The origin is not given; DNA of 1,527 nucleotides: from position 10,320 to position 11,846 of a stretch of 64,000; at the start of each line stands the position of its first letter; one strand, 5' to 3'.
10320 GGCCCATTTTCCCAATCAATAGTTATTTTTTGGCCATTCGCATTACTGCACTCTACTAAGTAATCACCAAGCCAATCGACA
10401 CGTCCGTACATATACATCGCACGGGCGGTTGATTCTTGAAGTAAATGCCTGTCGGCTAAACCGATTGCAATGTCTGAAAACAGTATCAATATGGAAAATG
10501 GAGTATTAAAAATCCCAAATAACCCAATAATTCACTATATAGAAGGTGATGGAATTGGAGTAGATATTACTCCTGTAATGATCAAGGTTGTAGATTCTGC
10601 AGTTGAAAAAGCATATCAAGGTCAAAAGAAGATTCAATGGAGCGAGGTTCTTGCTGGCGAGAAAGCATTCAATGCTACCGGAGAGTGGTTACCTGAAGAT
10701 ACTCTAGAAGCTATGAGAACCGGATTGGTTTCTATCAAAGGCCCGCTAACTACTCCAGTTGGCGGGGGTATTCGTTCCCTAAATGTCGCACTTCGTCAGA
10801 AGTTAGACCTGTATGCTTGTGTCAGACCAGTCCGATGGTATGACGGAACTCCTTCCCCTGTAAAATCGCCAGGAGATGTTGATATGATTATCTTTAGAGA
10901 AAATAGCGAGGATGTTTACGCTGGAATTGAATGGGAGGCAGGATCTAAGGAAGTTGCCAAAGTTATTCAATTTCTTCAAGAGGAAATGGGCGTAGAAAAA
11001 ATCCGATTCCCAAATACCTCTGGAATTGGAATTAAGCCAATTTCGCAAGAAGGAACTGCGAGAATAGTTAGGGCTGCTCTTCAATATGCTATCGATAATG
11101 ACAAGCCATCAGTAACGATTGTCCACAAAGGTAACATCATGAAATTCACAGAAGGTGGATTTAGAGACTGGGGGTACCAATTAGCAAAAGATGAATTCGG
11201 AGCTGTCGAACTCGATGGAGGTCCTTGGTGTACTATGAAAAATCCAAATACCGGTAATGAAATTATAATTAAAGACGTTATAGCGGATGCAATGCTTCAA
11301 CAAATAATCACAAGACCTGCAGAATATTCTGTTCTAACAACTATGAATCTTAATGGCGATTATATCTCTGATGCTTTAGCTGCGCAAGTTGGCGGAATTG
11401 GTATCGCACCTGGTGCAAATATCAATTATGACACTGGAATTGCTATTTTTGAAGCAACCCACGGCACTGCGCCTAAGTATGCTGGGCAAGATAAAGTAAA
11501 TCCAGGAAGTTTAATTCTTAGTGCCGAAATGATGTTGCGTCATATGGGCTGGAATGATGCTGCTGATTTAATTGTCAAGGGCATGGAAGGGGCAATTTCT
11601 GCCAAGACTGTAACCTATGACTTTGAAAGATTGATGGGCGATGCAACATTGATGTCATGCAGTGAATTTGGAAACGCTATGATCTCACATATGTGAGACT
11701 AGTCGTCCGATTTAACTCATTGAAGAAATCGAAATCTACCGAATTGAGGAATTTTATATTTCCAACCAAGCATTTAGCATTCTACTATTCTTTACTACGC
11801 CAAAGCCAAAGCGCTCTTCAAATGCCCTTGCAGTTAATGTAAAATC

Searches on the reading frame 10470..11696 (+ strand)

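Call 35: search_protein_families(library=pfam, proteins=[window:10470-11696:+], max_evalue=0.001)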
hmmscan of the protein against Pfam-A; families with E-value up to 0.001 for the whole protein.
window:10470-11696:+ (408 aa): 1 family
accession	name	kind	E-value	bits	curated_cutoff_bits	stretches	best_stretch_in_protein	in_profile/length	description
PF00180.25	Iso_dh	-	9.6e-93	311.6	27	1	21-403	2-347/348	Isocitrate/isopropylmalate dehydrogenase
